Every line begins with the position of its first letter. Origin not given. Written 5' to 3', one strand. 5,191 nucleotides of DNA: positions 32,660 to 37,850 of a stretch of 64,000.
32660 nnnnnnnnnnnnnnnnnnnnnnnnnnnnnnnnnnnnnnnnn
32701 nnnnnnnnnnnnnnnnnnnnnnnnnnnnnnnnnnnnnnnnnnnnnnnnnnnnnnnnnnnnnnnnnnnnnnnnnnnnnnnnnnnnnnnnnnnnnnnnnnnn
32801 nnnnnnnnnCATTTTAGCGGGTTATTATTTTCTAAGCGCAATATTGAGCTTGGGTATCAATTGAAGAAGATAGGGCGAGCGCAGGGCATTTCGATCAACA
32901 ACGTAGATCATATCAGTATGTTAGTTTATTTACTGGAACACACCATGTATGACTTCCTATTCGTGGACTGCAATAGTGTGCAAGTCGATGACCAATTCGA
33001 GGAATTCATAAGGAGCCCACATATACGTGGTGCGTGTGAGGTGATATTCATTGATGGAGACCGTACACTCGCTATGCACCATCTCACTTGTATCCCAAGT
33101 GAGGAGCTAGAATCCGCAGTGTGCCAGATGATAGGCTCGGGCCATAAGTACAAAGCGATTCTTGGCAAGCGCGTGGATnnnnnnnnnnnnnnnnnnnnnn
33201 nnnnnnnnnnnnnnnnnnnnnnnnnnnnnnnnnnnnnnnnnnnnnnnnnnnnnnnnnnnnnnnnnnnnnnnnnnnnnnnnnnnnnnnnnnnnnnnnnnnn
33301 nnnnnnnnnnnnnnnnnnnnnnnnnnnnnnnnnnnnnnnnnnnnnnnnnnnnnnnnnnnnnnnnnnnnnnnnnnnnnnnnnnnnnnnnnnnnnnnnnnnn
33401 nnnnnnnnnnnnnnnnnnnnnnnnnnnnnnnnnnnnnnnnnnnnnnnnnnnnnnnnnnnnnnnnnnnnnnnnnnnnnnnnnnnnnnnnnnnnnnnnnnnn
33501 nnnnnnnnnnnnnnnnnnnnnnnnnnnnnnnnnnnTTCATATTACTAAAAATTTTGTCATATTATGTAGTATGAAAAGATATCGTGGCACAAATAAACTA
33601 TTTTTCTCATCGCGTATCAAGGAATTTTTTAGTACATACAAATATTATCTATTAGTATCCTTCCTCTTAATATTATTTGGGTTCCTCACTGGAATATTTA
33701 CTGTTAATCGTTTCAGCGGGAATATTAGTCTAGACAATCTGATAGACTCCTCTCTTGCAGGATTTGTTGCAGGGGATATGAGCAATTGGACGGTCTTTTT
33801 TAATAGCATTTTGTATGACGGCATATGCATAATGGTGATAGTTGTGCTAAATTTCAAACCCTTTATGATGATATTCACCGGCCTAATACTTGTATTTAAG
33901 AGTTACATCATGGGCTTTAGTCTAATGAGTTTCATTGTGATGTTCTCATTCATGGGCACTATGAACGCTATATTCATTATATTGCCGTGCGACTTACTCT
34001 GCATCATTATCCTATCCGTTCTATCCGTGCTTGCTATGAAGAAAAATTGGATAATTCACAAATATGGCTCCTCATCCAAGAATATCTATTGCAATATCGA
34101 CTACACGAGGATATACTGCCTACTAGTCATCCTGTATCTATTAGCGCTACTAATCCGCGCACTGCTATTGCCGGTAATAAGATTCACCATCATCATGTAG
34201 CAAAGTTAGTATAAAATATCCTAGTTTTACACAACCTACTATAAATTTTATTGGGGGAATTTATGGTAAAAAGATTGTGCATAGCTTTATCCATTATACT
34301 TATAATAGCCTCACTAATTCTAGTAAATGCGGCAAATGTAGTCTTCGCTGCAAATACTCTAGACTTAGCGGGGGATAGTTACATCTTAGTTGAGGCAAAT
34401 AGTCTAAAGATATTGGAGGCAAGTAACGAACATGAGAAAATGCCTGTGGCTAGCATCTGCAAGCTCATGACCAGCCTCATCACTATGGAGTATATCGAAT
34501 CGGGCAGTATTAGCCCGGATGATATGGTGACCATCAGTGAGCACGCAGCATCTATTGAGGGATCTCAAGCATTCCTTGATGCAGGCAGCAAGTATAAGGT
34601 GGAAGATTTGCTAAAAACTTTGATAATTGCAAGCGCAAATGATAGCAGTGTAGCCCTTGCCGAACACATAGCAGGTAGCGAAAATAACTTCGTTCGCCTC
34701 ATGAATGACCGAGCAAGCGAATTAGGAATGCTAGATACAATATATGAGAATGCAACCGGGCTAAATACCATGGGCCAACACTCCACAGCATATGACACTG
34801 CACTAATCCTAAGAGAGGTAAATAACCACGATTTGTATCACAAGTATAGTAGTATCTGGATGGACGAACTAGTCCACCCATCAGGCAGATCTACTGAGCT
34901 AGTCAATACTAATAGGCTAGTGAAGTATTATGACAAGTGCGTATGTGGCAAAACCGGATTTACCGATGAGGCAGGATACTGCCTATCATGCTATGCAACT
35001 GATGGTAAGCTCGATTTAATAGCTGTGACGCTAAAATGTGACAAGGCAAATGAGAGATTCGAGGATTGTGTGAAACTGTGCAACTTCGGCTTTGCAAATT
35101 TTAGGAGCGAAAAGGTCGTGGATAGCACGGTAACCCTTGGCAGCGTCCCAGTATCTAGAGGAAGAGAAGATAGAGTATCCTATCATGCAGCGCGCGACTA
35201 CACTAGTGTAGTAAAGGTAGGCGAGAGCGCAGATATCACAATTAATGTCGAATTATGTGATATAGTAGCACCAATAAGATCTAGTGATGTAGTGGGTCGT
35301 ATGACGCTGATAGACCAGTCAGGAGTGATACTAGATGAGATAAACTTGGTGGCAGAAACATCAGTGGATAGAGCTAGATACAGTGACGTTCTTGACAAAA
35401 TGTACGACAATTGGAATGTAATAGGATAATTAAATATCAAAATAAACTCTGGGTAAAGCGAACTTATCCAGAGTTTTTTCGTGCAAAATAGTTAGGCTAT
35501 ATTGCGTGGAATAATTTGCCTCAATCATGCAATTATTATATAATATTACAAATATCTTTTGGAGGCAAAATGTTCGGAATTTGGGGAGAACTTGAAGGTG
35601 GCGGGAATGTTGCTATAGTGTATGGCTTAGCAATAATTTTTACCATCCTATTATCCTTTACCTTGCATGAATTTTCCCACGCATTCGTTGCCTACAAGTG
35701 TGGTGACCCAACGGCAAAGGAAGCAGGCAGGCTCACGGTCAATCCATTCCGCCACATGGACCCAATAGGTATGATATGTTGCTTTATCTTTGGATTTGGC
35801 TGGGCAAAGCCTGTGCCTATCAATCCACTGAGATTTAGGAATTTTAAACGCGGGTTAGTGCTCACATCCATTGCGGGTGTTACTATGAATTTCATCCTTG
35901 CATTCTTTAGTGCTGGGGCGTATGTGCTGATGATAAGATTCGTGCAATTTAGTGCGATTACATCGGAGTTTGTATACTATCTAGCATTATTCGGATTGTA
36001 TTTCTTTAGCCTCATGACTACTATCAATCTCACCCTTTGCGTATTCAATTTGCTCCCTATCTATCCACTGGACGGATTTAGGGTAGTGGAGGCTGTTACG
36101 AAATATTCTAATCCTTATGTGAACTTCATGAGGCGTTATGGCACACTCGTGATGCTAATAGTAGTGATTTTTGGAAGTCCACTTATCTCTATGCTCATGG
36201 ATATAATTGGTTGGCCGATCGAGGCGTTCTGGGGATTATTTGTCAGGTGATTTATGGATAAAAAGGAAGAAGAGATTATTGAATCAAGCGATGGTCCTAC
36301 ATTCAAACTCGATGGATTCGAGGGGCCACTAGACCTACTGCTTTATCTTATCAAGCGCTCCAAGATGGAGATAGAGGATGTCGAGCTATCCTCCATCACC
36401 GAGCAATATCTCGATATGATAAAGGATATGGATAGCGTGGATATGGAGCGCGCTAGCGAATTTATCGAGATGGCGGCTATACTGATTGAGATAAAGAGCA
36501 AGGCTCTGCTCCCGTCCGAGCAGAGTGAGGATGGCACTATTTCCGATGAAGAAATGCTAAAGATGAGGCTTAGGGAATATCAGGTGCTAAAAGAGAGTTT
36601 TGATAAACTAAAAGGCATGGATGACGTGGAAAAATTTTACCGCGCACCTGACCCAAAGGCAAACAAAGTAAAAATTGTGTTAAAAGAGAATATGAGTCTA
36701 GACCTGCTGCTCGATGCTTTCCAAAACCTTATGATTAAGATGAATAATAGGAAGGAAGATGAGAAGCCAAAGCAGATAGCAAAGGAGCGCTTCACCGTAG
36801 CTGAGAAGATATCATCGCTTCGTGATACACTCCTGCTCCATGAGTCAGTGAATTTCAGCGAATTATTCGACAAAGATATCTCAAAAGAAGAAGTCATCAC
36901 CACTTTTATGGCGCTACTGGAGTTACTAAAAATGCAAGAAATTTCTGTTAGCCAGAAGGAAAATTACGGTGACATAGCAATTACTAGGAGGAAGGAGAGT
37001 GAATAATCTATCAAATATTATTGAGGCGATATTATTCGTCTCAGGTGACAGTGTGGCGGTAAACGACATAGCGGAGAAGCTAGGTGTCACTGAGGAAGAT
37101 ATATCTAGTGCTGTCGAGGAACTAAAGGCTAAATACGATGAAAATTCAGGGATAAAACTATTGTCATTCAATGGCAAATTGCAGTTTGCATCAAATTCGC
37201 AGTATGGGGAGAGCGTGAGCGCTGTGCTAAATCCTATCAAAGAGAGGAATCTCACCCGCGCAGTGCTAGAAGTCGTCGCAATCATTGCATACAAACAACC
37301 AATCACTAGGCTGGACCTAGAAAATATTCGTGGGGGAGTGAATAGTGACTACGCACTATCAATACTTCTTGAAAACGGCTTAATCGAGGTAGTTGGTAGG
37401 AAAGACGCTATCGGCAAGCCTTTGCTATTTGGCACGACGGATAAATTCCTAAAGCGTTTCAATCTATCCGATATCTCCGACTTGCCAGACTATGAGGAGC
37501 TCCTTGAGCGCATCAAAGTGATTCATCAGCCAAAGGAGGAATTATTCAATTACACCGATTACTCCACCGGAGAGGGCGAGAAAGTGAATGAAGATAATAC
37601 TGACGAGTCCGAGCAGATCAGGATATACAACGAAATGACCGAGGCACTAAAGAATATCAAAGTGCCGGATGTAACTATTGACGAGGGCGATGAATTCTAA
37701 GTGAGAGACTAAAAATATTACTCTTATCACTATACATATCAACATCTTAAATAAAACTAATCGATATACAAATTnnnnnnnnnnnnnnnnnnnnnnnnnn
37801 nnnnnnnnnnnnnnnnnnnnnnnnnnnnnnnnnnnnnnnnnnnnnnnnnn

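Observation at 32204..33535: Spo0A-like regulator with a pseudo-receiver domain behind a 600-nt AT-rich leader region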

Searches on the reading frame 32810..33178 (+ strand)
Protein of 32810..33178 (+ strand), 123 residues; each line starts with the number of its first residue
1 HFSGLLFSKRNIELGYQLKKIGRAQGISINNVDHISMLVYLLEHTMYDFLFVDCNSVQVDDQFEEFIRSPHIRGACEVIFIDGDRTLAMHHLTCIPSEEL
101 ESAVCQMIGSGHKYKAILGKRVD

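Call 41: search_solved_structures(query=A3, max_evalue=10, show_alignments=3)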
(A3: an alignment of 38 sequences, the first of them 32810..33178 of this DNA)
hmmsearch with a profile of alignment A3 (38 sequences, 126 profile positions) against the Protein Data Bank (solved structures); distinct sequences matched with E-value up to 10: 15.
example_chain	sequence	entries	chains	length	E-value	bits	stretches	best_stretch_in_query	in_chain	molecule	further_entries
9njf_Y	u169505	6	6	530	0.011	19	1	36-87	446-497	Probable ATP-binding protein YbiT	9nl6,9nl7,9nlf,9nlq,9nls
4ofz_A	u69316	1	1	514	0.19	15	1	28-71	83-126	Trehalose-phosphatase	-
5e0o_A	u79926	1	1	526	0.2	14.9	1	28-71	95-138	Trehalose-phosphatase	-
5hvk_B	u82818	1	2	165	0.6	13.4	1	58-118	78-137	Cofilin-1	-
6uc0_I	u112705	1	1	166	0.6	13.4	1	58-118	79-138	Cofilin-1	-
1q8g_A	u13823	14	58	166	0.61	13.4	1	58-118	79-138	Cofilin, non-muscle isoform | Cofilin-2 | Cofilin-1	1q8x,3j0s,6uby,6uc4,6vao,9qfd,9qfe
5l6w_C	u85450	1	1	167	0.64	13.3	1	58-118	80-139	Cofilin-1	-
8bms_A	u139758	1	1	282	0.89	12.8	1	44-96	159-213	Energy-coupling factor transporter ATP-binding protein EcfA1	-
2ivy_A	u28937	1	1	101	1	12.7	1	48-92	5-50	HYPOTHETICAL PROTEIN SSO1404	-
2i8e_A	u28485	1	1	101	1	12.7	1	48-92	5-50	Hypothetical protein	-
5dcl_A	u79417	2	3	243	1.2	12.5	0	26-86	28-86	PhoB family transcriptional regulator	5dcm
5dcm_B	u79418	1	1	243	1.2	12.5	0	26-86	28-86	PhoB family transcriptional regulator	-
8bmr_A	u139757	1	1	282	1.2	12.4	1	44-96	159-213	Energy-coupling factor transporter ATP-binding protein EcfA1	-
5jsz_A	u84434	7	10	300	1.3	12.3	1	44-96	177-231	Energy-coupling factor transporter ATP-binding protein EcfA1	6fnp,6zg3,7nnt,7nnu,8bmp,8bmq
5d3m_A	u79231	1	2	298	1.4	12.2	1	44-96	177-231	Energy-coupling factor transporter ATP-binding protein EcfA1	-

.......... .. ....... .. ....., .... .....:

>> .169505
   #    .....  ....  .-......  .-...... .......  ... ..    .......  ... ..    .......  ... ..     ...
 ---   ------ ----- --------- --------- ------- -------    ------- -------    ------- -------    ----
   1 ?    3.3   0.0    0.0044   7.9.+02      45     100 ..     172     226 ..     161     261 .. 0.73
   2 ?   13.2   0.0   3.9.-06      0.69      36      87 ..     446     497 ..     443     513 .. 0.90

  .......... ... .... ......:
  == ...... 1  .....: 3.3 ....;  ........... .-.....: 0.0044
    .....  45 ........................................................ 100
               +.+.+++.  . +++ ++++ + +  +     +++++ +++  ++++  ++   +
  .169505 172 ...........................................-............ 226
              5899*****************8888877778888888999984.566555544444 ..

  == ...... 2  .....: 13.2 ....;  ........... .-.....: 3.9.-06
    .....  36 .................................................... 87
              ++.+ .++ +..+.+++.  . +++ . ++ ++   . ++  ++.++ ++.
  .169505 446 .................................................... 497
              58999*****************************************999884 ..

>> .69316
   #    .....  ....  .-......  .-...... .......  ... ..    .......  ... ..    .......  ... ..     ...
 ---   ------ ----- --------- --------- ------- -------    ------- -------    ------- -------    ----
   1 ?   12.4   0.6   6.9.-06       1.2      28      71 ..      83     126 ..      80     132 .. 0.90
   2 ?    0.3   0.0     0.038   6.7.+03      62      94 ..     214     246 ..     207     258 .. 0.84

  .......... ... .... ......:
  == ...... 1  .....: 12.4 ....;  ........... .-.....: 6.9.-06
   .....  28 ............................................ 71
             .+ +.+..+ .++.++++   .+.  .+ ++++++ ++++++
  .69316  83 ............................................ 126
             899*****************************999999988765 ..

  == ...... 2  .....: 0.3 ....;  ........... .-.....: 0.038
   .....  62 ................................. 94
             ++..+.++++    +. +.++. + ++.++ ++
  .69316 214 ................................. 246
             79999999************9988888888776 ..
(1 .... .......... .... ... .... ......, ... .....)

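Call 53: search_protein_representatives(alignment_id=A3)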
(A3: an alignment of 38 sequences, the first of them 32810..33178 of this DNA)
Query: 38 sequences, 126 profile positions. Proteins with E-value up to 0.001 (for the whole library): 106; up to 1e-10: 41; up to 1e-30: 5. The best 106 are listed.
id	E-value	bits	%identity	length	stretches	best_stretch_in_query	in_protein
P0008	4.6e-35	136.6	-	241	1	1-122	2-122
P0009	2.8e-32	127.6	-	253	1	2-123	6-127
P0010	1.0e-31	125.8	-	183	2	1-119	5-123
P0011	6.9e-31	123.1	-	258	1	2-123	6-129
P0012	7.2e-31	123.1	-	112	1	1-104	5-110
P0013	2.6e-29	118.0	-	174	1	2-122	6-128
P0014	1.3e-28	115.8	-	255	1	2-125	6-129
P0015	5.5e-28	113.8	-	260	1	2-124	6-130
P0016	6.3e-25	103.9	-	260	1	1-121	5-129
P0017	1.1e-24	103.1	-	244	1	1-120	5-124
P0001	6.8e-24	100.5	-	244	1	2-121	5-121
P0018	1.5e-23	99.4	-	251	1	1-124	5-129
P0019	2.7e-23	98.6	-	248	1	2-123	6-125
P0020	1.9e-22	95.9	-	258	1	1-125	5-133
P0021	5.6e-22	94.3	-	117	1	2-79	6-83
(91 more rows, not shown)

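Call 75: predict_structure(alignment_id=A3)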
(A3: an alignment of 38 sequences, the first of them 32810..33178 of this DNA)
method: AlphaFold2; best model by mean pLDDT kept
length: 123 residues; sequences in the alignment: 38
mean_pLDDT: 87.5   pTM: 0.83
mean pLDDT of the five models: 87.5, 85.7, 85.4, 85.1, 85.0
residues with pLDDT >= 90: 82; 70-90: 27; 50-70: 8; < 50: 6
segments of 3 or more residues with pLDDT < 50: 120-123
pLDDT, mean of each block of 10 residues (from residue 1): 95 97 96 96 92 95 91 88 82 92 90 50 42
secondary structure, 60 per line:
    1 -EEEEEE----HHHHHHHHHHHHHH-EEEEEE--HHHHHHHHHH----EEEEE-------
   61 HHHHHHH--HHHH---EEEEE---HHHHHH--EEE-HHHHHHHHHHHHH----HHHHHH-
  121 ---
elements in order: E2-7 H12-25 E27-32 H35-44 E49-53 H61-67 H70-73 E77-81 H85-90 E93-95 H97-109 H114-119

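Call 80: fold_search(model_id=the predicted structure, library=pdb)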
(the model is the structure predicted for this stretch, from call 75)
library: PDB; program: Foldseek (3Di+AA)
matches with E <= 10: 1494; with E <= 0.001: 7
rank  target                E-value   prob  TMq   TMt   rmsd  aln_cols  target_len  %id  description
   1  5tqj                  2.6e-04  1.00  0.64  0.63   3.6       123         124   18  Crystal structure of response regulator receiver protein from Burkholderia phymatum (released 2016-11-02)
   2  7c1j                  5.3e-04  1.00  0.62  0.63   4.2       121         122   16  Crystal structure of the receiver domain of sensor histidine kinase PA1611 (PA1611REC) from Pseudomonas aeruginosa PAO1  (released 2020-11-04)
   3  3grc_B                5.6e-04  1.00  0.63  0.63   3.7       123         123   11  Crystal structure of a sensor protein from Polaromonas sp. JS666 (released 2009-04-14)
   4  3grc_A                6.9e-04  1.00  0.64  0.63   3.8       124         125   11  Crystal structure of a sensor protein from Polaromonas sp. JS666 (released 2009-04-14)
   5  4dad                  7.4e-04  1.00  0.60  0.56   3.7       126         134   15  Crystal structure of a Putative pilus assembly-related protein (BPSS2195) from Burkholderia pseudomallei K96243 at 2.50  (released 2012-01-25)
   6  7cfw                  7.9e-04  1.00  0.62  0.62   4.1       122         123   17  Crystal structure of the receiver domain of sensor histidine kinase PA1611 (PA1611REC) from Pseudomonas aeruginosa PAO1  (released 2020-11-04)
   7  3cfy                  9.0e-04  1.00  0.69  0.66   3.8       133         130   13  Crystal structure of signal receiver domain of putative Luxo repressor protein from Vibrio parahaemolyticus (released 2008-03-18)
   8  3bre_A                1.1e-03  1.00  0.65  0.29   4.0       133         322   14  Crystal Structure of P.aeruginosa PA3702 (released 2008-04-01)
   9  1mb3                  1.4e-03  1.00  0.67  0.70   3.1       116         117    9  CRYSTAL STRUCTURE OF THE RESPONSE REGULATOR DIVK AT PH 8.5 IN COMPLEX WITH MG2+ (released 2002-12-04)
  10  9of3_A                1.4e-03  1.00  0.65  0.67   3.5       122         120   13  Structure of the Acinetobacter baumannii Response Regulator PmrA Receiver Domain D10N mutation (released 2025-11-26)
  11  3jte                  1.4e-03  1.00  0.55  0.54   4.5       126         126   15  Crystal structure of response regulator receiver domain Protein from clostridium thermocellum (released 2009-09-22)
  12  4l4u                  1.5e-03  1.00  0.68  0.25   3.7       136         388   19  Crystal structure of construct containing A. aeolicus NtrC1 receiver, central and DNA binding domains (released 2013-08-28)
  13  2nt3                  1.6e-03  1.00  0.68  0.68   3.1       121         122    9  Receiver domain from Myxococcus xanthus social motility protein FrzS (Y102A Mutant) (released 2007-03-13)
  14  8imw_B                1.6e-03  1.00  0.66  0.65   3.3       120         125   14  Crystal structure of response regulator PmrA receiver domain (released 2024-03-13)
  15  9of4_C                1.7e-03  1.00  0.68  0.68   3.0       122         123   14  Structure of the Acinetobacter baumannii Response Regulator PmrA Receiver Domain M12I Mutation (released 2025-11-26)
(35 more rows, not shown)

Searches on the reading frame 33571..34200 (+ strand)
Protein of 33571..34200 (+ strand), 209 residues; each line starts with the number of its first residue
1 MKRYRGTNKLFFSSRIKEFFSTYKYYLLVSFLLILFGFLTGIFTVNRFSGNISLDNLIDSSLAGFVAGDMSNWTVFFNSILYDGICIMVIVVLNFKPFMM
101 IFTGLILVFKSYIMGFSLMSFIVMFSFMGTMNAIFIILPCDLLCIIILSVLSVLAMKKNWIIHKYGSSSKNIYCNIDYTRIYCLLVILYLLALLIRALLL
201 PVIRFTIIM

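Call 10: search_protein_families(library=pfam, proteins=[window:33571-34200:+], max_evalue=0.01)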
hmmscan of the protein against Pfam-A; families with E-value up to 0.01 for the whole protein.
window:33571-34200:+ (209 aa): 0 families

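Call 50: search_protein_families(library=ncbifam, proteins=[window:33571-34200:+], max_evalue=0.01)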
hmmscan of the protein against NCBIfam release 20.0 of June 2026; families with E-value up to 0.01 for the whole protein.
window:33571-34200:+ (209 aa): 1 family
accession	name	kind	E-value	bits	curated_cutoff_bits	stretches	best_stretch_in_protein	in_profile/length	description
TIGR02831.1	spo_II_M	equivalog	0.0014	18.5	100.2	1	21-202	8-196/200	stage II sporulation protein M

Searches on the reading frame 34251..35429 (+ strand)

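Call 10: search_protein_families(library=pfam, proteins=[window:34251-35429:+], max_evalue=0.01)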
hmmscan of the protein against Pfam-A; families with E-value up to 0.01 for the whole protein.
window:34251-35429:+ (392 aa): 3 families
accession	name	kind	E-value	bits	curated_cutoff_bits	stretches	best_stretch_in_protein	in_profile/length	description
PF00768.25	Peptidase_S11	-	7.2e-67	225.8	27.6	1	33-262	4-236/239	D-alanyl-D-alanine carboxypeptidase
PF13354.11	Beta-lactamase2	-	1.1e-11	44.9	22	1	58-204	15-160/214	Beta-lactamase enzyme family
PF07943.18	PBP5_C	-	5.4e-08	33.3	21.2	1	286-373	3-90/91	Penicillin-binding protein 5, C-terminal domain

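Call 50: search_protein_families(library=ncbifam, proteins=[window:34251-35429:+], max_evalue=0.01)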
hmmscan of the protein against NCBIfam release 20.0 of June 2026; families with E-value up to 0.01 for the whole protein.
window:34251-35429:+ (392 aa): 9 families
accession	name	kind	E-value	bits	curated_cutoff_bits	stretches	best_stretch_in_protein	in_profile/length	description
NF008489.0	PRK11397.1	equivalog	2.7e-55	187.7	610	1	5-376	2-376/389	serine-type D-Ala-D-Ala carboxypeptidase DacD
NF038273.1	strep_PBP3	exception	2.1e-46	158.8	490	2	16-175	5-165/407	D-alanyl-D-alanine carboxypeptidase PBP3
NF008059.0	PRK10793.1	equivalog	3e-46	158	694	1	5-374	9-383/403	D-alanyl-D-alanine carboxypeptidase DacA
NF007445.0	PRK10001.1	equivalog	1e-44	152.9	765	1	10-360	12-363/400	serine-type D-Ala-D-Ala carboxypeptidase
NF008668.0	PRK11669.1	equivalog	4.8e-30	104.8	294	1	15-250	12-250/316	D-alanyl-D-alanine endopeptidase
NF038258.2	PBP4_Staph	exception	2.3e-23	82.6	500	1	50-173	49-176/366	penicillin-binding protein PBP4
NF000471.1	vanY_of_D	exception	6.8e-13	48.6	625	1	35-276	91-347/354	transpeptidase-like D-Ala-D-Ala carboxypeptidase VanY-D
NF033103.1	bla_class_A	equivalog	0.00033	19.9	200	1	58-157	28-130/257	class A beta-lactamase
NF012099.1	SubclassA2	equivalog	0.00033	19.9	320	1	57-237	31-213/275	class A beta-lactamase, subclass A2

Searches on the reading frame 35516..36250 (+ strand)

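Call 10: search_protein_families(library=pfam, proteins=[window:35516-36250:+], max_evalue=0.01)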
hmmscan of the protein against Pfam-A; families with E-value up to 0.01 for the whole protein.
window:35516-36250:+ (244 aa): 1 family
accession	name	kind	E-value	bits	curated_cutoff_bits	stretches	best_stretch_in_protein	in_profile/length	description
PF02163.28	Peptidase_M50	-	5.8e-12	45.9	27.2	1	115-216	79-217/221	Peptidase family M50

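Call 50: search_protein_families(library=ncbifam, proteins=[window:35516-36250:+], max_evalue=0.01)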
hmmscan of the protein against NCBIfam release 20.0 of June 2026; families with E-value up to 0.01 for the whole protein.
window:35516-36250:+ (244 aa): 0 families

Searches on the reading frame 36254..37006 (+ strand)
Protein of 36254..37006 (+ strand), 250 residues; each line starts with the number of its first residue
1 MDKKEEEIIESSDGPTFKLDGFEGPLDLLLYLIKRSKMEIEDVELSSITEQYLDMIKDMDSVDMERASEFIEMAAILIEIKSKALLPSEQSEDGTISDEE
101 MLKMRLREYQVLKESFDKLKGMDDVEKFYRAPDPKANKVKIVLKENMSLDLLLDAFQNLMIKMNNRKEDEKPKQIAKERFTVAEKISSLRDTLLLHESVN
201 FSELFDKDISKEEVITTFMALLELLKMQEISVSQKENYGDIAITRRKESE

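Call 10: search_protein_families(library=pfam, proteins=[window:36254-37006:+], max_evalue=0.01)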
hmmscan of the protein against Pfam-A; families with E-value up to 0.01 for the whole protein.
window:36254-37006:+ (250 aa): 2 families
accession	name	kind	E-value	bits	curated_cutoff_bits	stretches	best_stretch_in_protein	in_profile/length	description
PF02616.19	SMC_ScpA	-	1.5e-26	94.3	24.6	1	32-244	1-230/232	Segregation and condensation protein ScpA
PF04824.21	Rad21_Rec8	-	7.3e-07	28.8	22.7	1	199-246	6-52/55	Conserved region of Rad21 / Rec8 like protein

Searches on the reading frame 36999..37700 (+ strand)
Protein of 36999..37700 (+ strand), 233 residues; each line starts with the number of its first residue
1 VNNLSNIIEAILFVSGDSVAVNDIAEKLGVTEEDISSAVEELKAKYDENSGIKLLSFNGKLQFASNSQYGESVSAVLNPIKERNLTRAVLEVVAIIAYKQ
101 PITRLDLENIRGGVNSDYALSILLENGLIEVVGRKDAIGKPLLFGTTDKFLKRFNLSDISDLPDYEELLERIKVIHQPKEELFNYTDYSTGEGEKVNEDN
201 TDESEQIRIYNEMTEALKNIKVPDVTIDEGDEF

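Call 10: search_protein_families(library=pfam, proteins=[window:36999-37700:+], max_evalue=0.01)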
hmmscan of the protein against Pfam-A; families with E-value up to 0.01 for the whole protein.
window:36999-37700:+ (233 aa): 1 family
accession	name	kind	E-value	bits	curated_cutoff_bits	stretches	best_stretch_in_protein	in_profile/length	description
PF04079.22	SMC_ScpB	-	1.3e-48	165.1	27.4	1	7-164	2-159/160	Segregation and condensation complex subunit ScpB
